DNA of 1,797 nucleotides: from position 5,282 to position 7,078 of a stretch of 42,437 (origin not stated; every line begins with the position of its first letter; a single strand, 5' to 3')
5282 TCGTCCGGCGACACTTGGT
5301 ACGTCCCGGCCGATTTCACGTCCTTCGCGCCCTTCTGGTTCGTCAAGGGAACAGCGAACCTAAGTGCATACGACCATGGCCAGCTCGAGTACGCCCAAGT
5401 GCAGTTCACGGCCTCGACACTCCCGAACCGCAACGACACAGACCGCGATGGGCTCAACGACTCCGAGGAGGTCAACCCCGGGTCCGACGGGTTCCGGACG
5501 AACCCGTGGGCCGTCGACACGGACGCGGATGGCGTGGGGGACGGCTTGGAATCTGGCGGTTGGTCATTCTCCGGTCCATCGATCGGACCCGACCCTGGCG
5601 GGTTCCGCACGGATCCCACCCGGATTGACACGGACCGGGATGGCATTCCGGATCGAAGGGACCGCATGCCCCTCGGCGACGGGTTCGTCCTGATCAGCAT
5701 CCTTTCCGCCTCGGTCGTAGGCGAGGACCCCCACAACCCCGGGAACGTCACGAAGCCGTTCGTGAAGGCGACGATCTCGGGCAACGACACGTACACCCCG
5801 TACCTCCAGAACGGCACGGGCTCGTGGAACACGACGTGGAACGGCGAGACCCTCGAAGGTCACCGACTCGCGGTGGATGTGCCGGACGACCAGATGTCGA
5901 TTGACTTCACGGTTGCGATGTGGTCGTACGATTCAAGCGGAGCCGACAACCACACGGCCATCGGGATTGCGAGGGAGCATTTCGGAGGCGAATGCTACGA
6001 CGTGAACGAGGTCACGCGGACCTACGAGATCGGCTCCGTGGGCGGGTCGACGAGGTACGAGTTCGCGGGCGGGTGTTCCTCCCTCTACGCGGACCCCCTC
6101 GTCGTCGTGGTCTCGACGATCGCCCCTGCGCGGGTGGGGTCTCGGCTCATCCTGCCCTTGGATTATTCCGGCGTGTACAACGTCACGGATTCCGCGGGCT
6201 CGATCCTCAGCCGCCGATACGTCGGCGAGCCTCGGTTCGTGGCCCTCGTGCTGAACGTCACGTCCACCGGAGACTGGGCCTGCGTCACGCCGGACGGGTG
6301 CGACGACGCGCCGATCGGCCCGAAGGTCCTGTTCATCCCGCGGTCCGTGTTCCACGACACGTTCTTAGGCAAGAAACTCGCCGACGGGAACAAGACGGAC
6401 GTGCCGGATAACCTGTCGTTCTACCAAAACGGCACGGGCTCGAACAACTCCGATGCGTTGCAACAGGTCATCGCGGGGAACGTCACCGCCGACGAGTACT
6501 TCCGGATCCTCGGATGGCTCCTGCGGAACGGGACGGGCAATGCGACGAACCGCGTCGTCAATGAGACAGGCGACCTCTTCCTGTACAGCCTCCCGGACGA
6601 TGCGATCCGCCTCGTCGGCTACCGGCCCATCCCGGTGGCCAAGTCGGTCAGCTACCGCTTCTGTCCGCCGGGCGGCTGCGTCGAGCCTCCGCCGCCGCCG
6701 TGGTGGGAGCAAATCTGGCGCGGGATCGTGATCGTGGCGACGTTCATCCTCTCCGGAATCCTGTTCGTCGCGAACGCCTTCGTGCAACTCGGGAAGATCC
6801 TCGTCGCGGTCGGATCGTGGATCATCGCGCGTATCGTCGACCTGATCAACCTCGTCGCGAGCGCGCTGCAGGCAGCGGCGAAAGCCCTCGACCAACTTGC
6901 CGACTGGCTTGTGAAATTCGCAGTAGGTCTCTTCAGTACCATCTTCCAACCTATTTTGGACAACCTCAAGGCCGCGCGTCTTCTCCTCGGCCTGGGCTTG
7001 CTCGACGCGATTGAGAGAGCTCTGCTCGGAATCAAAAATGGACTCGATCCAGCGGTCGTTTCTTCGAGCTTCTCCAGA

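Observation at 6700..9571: Giant surface protein ends in a compositionally distinct multi-TM module coupled to tandem small membrane genes (polymorphic toxin/immunity-like layout in an archaeon)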

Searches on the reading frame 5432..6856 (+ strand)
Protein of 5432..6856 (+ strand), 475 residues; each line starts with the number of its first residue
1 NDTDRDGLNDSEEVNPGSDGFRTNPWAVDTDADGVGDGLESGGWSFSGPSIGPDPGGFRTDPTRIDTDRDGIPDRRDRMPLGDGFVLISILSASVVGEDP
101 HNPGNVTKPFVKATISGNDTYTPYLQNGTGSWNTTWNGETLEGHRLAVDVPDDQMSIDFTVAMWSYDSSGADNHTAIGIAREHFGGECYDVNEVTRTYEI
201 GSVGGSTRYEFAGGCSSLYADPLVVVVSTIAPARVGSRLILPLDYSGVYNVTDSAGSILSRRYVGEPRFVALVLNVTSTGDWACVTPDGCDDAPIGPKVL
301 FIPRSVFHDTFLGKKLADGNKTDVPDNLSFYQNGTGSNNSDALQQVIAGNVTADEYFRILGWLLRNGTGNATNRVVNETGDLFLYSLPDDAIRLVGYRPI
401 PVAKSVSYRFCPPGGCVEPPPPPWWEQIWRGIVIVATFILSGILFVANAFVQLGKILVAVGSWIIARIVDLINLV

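Call 27: find_homologous_proteins(query=window:5432-6856:+, max_evalue=0.001)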
Query window:5432-6856:+ (475 aa): 21 proteins with E <= 0.001 among 8000 candidates.
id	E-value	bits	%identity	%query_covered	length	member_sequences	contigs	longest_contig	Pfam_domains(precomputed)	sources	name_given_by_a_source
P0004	0.0e+0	1080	98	100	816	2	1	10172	-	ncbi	-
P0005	8.3e-212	723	82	81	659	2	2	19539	-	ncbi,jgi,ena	-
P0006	5.2e-98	347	46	85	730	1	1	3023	-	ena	-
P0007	8.1e-97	343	51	77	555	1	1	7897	-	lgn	-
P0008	5.2e-91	324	44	84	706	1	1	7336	-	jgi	jgi:hypothetical protein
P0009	1.4e-86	310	44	85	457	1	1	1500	-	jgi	-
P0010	1.5e-74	270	65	41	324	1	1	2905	-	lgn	-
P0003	3.9e-71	259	42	68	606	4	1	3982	-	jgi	-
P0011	1.2e-67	247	43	73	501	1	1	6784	-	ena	-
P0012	2.6e-66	243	50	58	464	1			-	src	-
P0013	3.3e-64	236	49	58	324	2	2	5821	-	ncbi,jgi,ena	-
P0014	3.1e-52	196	35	98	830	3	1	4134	-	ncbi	-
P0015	4.4e-44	169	38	66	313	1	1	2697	-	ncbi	-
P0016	1.2e-33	135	39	50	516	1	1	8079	-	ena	-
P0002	4.3e-33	133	89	16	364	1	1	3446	-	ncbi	-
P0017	1.2e-21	95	32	51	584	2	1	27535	-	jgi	jgi:hypothetical protein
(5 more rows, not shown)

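Call 30: find_encoding_contigs(protein=P0004, flank=10000, max_places=3)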
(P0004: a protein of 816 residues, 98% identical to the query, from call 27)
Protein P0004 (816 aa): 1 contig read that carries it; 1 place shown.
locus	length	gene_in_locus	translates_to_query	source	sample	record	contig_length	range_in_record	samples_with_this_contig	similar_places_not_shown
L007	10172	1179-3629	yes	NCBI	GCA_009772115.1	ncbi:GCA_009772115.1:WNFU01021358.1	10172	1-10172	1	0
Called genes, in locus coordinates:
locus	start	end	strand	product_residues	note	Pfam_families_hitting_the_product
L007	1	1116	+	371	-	?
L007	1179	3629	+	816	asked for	-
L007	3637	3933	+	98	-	-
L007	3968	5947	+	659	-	-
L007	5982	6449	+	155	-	-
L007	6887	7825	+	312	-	-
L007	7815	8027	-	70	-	-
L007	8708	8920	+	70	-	-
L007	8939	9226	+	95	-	-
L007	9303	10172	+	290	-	?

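Call 31: find_encoding_contigs(protein=P0005, flank=10000, max_places=3)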
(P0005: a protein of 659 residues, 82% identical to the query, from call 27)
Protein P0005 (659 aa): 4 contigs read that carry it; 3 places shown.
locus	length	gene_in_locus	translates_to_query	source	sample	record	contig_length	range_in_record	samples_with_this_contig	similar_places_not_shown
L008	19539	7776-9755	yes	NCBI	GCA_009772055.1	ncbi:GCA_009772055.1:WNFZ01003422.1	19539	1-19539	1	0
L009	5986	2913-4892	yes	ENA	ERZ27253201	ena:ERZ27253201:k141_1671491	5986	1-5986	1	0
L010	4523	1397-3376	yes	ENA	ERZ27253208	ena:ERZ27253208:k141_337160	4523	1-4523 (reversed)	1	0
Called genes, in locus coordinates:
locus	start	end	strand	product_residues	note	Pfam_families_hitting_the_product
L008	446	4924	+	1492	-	PF03495:Binary_toxB (faint), PF18884:TSP3_bac (faint), PF13385:Laminin_G_3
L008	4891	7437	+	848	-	-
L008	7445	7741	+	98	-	-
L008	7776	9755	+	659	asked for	-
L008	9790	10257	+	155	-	-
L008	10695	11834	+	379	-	-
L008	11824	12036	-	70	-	-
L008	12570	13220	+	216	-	-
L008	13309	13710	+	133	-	-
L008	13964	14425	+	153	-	-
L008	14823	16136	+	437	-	PF07690:MFS_1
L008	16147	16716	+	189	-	-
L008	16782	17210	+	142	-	PF00164:Ribosom_S12_S23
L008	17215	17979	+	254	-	PF00177:Ribosomal_S7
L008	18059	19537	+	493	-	?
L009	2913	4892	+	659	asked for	-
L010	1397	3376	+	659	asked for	-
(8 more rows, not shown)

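Call 32: find_encoding_contigs(protein=P0017, flank=10000, max_places=3)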
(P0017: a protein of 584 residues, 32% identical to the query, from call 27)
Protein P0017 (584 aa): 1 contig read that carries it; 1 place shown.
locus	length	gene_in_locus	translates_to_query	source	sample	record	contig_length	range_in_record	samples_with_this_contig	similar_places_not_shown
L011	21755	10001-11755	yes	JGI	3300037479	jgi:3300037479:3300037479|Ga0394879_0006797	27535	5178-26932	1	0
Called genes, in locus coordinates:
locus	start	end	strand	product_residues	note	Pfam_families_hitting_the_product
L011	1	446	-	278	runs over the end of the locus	-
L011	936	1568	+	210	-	PF09335:VTT_dom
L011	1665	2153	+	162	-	-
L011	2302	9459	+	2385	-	PF18884:TSP3_bac (faint), PF17957:Big_7, PF13385:Laminin_G_3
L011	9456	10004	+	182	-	-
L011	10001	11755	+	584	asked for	-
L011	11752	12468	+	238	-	-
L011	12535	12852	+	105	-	PF01909:NTP_transf_2, PF18765:Polbeta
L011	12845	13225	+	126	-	PF05168:HEPN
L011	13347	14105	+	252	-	-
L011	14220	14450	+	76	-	-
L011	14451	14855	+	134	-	PF01850:PIN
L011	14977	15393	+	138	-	PF00164:Ribosom_S12_S23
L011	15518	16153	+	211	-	PF00177:Ribosomal_S7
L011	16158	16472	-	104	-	PF14330:DUF4387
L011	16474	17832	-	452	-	PF07287:AtuA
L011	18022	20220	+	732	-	PF00009:GTP_EFTU, PF22042:EF-G_D2, PF03144:GTP_EFTU_D2, PF14492:EFG_III, PF03764:EFG_IV, PF00679:EFG_C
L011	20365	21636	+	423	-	PF00009:GTP_EFTU, PF14578:GTP_EFTU_D4 (weak), PF03144:GTP_EFTU_D2, PF03143:GTP_EFTU_D3, PF22594:GTP-eEF1A_C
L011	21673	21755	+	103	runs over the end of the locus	PF00338:Ribosomal_S10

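Call 34: find_encoding_contigs(protein=P0008, flank=10000, max_places=3)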
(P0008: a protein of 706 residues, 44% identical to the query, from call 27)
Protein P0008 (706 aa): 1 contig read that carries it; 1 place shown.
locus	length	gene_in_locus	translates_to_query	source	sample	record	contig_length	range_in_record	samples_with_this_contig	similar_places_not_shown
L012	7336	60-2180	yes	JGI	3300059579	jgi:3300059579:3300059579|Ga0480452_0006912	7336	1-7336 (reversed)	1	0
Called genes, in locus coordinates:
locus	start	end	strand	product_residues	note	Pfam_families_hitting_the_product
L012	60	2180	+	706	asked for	-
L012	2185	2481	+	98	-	-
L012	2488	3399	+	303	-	-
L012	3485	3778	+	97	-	PF02680:DUF211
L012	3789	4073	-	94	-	PF01922:SRP19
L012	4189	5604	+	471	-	PF01523:PmbA_TldD_1st, PF19290:PmbA_TldD_2nd (weak), PF19289:PmbA_TldD_3rd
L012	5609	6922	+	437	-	PF19289:PmbA_TldD_3rd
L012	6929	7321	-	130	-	PF01201:Ribosomal_S8e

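Call 35: find_encoding_contigs(protein=P0016, flank=10000, max_places=3)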
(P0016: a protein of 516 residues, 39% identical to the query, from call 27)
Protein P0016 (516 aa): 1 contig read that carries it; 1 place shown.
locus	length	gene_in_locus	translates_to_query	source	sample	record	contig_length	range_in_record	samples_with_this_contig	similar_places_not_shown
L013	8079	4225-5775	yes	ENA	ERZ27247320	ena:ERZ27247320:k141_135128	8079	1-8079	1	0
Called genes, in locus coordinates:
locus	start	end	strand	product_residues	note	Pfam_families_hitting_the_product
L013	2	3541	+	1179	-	?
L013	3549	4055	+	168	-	-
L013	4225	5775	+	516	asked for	-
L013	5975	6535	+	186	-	-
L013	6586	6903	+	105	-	PF01909:NTP_transf_2, PF18765:Polbeta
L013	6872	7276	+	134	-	PF05168:HEPN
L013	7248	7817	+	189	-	-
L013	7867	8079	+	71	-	?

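Call 36: find_encoding_contigs(protein=P0014, flank=10000, max_places=3)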
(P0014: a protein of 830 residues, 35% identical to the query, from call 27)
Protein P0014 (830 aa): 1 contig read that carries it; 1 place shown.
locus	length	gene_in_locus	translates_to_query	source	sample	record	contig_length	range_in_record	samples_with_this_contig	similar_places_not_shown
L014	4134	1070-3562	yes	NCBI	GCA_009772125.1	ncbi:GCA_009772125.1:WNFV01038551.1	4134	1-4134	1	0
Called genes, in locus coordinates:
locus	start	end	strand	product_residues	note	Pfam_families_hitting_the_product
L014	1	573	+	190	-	?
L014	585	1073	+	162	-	-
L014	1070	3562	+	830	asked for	-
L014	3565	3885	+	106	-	-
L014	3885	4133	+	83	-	?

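Call 37: find_encoding_contigs(protein=P0006, flank=10000, max_places=3)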
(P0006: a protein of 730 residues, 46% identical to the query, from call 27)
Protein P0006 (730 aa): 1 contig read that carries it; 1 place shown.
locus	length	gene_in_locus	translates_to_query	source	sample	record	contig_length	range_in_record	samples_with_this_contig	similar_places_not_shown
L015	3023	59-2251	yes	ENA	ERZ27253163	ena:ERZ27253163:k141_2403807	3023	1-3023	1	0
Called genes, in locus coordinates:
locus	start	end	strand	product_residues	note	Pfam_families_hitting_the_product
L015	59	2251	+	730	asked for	-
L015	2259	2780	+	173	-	-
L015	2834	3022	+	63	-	?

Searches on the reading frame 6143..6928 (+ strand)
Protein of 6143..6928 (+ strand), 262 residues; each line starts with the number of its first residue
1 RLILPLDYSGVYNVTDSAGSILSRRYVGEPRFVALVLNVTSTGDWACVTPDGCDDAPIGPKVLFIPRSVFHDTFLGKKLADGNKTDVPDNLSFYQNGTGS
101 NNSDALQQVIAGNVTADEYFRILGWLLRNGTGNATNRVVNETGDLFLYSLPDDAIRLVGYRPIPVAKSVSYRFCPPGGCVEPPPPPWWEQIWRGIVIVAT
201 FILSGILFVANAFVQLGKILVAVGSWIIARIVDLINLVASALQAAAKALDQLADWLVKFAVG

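Call 51: find_related_loci(query=A3, collection=genome_contigs, flank=10000)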
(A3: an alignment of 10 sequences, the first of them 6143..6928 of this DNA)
Query A3 (262 aa) in genome_contigs; peptide patterns used: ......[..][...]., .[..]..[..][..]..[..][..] (x = any residue, [..] = any of these).
311 stretches matched a pattern; 3 encode a relative of the query (tblastn E <= 1e-3); 3 distinct loci.
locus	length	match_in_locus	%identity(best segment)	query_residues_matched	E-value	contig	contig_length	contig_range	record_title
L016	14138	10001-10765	42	1-256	2e-62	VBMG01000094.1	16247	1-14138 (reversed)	MAG: Methanobacteriota archaeon isolate EA_17 14_0929_05_40cm_scaffold_2182, whole genome shotgun sequence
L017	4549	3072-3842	45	1-261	1e-58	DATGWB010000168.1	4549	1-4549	MAG TPA_asm: Thermoplasmata archaeon isolate SMAG_U10571 k141_2327449, whole genome shotgun sequence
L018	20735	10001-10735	43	2-256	1e-55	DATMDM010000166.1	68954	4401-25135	MAG TPA_asm: Thermoplasmata archaeon isolate SMAG_U13408 k141_3181983, whole genome shotgun sequence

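Call 67: find_related_loci(query=A3, collection=metagenome_contigs, flank=8000)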
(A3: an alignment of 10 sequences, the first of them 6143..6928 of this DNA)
Query A3 (262 aa) in metagenome_contigs; peptide patterns used: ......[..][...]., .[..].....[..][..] (x = any residue, [..] = any of these).
112 stretches matched a pattern; 41 encode a relative of the query (tblastn E <= 1e-3); 39 distinct loci.
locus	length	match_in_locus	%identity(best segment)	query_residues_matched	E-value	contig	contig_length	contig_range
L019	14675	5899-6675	95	1-259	7e-147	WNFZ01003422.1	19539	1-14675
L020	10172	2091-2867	94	1-259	8e-146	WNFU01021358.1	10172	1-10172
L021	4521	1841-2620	84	1-260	4e-141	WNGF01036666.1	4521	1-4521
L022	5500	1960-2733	50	1-261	2e-78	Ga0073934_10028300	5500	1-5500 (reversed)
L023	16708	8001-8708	50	1-233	2e-74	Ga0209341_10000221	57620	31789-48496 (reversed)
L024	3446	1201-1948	100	1-241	6e-126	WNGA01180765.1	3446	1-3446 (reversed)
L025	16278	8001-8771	47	2-259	4e-66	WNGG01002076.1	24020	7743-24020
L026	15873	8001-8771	47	2-259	2e-66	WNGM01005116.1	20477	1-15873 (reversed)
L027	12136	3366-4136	47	2-259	3e-66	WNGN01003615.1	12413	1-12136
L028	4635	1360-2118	49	2-258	1e-64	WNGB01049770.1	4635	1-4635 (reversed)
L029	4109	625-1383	47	2-259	5e-63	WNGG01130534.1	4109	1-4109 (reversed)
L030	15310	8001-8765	42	1-256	2e-61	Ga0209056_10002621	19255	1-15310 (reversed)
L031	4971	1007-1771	43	1-256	1e-60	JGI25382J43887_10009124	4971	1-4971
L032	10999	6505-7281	47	1-257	1e-57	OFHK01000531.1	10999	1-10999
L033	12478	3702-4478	47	1-257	1e-57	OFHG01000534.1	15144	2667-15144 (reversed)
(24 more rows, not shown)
